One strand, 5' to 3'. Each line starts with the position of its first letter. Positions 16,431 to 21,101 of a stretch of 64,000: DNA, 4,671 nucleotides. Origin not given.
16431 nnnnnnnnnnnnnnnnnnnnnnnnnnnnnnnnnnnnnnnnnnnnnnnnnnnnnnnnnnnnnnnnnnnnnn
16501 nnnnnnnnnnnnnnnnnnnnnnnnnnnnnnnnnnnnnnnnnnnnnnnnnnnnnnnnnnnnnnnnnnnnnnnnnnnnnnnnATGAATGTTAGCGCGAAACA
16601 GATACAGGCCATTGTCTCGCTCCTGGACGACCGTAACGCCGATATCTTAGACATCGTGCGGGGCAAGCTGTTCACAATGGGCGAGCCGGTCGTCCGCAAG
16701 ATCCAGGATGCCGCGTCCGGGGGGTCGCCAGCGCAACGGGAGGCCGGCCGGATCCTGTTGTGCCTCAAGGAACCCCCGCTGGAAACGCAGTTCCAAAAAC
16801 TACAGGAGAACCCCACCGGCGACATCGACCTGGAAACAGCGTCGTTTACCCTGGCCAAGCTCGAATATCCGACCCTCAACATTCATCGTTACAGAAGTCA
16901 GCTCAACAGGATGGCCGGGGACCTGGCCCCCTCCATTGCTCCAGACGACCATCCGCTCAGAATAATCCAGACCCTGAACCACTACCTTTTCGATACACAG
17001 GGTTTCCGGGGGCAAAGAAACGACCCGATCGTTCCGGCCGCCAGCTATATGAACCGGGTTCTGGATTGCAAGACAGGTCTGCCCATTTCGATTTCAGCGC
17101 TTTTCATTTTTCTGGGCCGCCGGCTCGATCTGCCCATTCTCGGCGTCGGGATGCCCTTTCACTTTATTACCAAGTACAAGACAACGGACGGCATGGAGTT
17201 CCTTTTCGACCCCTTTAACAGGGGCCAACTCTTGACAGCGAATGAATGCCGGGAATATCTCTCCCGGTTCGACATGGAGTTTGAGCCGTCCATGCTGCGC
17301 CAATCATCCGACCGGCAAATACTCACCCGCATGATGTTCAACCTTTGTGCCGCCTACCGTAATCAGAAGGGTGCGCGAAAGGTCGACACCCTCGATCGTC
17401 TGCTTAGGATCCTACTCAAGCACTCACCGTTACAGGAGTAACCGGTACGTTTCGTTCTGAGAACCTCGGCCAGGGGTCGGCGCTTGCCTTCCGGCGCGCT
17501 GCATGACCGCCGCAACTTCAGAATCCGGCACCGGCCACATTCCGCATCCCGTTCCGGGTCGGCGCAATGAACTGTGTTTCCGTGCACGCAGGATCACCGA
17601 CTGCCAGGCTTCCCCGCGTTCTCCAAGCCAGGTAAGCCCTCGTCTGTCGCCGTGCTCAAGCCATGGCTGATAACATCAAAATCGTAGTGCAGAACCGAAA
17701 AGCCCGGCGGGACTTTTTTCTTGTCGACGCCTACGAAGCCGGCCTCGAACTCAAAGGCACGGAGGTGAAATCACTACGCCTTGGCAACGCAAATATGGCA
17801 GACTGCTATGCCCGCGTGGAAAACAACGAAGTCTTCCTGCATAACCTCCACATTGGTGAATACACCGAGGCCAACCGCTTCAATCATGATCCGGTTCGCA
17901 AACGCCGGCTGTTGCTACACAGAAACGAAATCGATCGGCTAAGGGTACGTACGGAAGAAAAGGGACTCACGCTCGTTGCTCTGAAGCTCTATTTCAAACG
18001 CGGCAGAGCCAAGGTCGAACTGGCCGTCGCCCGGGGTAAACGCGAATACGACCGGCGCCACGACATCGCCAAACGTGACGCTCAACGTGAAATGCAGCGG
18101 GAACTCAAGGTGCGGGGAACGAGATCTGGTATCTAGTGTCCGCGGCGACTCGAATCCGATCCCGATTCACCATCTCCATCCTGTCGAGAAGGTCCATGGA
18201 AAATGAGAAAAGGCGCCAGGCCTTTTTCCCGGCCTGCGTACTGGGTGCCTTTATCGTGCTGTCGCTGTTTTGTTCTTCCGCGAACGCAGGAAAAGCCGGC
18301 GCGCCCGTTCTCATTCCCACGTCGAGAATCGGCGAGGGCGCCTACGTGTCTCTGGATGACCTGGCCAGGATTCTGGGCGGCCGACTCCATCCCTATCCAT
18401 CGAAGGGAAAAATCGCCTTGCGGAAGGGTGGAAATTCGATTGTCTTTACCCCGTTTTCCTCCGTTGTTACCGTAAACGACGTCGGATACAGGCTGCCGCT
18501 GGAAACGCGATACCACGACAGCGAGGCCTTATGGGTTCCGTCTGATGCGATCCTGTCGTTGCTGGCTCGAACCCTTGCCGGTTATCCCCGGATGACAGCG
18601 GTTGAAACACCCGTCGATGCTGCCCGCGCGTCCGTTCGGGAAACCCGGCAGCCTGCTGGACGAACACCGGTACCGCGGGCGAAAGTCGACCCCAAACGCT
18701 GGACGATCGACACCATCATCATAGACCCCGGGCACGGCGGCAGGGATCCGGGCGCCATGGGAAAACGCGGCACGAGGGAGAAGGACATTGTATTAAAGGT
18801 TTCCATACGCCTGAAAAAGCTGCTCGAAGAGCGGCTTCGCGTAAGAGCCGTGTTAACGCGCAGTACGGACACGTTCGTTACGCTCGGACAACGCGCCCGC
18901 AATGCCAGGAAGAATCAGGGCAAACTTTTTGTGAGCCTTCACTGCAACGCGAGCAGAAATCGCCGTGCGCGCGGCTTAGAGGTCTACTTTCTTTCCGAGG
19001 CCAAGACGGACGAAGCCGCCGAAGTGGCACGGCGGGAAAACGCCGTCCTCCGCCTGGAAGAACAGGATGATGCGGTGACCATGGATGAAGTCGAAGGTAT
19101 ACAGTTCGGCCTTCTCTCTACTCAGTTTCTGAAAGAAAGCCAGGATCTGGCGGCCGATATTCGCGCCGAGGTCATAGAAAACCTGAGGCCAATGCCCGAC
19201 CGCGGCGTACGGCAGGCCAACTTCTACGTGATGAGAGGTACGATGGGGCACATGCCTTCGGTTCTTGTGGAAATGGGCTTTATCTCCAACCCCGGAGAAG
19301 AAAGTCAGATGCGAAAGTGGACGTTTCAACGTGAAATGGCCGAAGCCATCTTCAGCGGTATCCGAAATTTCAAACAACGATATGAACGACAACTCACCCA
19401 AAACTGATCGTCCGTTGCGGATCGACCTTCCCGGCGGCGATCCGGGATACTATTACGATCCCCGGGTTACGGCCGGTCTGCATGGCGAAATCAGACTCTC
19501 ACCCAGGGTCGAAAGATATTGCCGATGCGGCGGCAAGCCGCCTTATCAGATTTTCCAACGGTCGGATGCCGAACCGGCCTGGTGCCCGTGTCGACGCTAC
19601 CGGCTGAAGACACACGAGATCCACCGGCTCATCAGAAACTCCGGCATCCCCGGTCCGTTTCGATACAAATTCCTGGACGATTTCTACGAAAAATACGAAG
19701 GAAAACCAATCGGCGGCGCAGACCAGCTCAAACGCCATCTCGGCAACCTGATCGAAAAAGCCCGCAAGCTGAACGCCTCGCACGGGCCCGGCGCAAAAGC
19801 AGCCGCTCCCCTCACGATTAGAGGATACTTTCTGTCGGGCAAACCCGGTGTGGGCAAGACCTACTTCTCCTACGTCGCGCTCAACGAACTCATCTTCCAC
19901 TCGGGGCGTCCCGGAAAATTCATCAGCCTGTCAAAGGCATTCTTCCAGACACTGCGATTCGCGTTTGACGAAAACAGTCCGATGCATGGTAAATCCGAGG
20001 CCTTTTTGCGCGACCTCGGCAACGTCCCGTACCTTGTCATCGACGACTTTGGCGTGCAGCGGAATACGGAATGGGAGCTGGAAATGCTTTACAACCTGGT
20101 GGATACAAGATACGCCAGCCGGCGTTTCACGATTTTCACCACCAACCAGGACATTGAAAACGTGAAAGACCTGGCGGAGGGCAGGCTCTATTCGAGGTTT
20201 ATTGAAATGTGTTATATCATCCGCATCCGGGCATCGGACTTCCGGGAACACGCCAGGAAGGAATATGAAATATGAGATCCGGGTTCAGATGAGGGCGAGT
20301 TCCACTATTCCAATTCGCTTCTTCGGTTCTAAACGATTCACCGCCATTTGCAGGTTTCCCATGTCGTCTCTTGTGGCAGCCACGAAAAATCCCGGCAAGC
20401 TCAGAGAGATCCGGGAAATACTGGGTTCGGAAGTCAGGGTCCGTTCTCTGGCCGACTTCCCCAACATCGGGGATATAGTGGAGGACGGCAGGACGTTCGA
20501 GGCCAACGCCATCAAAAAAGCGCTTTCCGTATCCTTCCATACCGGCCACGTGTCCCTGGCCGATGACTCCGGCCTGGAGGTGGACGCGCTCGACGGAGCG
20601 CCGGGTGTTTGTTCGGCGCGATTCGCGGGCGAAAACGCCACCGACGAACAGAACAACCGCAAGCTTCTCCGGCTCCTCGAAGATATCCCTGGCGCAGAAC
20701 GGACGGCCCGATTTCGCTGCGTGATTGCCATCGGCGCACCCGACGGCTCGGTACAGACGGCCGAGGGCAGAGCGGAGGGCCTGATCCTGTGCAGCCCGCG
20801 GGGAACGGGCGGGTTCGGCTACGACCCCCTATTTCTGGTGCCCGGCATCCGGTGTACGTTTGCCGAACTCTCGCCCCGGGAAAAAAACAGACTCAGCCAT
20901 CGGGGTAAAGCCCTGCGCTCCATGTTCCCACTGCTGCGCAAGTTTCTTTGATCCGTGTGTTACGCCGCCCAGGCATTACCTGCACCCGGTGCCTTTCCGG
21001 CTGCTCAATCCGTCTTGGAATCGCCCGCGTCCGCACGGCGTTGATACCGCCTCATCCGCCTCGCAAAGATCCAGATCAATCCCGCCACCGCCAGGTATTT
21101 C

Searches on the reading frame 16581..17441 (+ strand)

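Call 73: search_protein_families(library=pfam, proteins=[window:16581-17441:+], max_evalue=0.00001)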
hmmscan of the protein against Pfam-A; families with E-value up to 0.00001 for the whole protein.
window:16581-17441:+ (286 aa): 1 family
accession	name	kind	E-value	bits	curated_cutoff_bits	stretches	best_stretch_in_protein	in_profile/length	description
PF13369.12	Transglut_core2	-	1.3e-41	142.1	23.5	1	103-252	2-154/155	Transglutaminase-like superfamily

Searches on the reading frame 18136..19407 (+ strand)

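Call 9: search_protein_families(library=pfam, proteins=[window:18136-19407:+], max_evalue=0.001)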
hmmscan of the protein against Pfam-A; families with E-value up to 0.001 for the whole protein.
window:18136-19407:+ (423 aa): 1 family
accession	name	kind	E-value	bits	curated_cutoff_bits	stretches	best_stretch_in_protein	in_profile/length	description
PF01520.23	Amidase_3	-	1.2e-50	172.4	27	1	194-411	1-174/174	N-acetylmuramoyl-L-alanine amidase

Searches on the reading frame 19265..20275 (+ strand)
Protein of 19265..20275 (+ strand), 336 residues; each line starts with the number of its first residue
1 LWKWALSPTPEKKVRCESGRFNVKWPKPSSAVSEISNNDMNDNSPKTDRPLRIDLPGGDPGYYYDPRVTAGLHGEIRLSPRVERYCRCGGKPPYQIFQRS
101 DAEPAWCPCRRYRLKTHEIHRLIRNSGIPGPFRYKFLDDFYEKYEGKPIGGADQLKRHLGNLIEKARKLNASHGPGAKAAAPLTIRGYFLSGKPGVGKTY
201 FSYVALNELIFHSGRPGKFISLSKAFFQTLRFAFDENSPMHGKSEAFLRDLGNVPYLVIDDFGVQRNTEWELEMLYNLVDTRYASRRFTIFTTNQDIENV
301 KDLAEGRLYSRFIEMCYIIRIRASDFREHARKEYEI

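Call 74: search_protein_families(library=pfam, proteins=[window:19265-20275:+], max_evalue=0.00001)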
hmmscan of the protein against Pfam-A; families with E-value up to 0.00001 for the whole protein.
window:19265-20275:+ (336 aa): 1 family
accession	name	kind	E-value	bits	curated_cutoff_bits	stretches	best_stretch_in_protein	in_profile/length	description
PF01695.23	IstB_IS21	-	6.3e-07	29.6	24.1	1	190-329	97-233/238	IstB-like ATP binding protein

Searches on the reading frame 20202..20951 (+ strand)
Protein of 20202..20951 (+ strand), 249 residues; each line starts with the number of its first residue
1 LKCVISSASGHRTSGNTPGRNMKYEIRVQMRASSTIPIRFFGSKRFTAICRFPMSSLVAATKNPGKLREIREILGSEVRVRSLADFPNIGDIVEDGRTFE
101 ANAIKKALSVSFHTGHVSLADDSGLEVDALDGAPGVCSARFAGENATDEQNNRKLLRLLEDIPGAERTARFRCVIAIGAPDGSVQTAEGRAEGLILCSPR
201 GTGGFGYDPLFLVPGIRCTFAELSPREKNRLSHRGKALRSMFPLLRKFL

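Call 74: search_protein_families(library=pfam, proteins=[window:20202-20951:+], max_evalue=0.00001)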
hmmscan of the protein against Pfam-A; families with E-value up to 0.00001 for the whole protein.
window:20202-20951:+ (249 aa): 1 family
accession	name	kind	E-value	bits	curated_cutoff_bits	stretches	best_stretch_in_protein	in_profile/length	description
PF01725.21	Ham1p_like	-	3.2e-64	216.7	22.5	1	57-242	1-184/186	Ham1 family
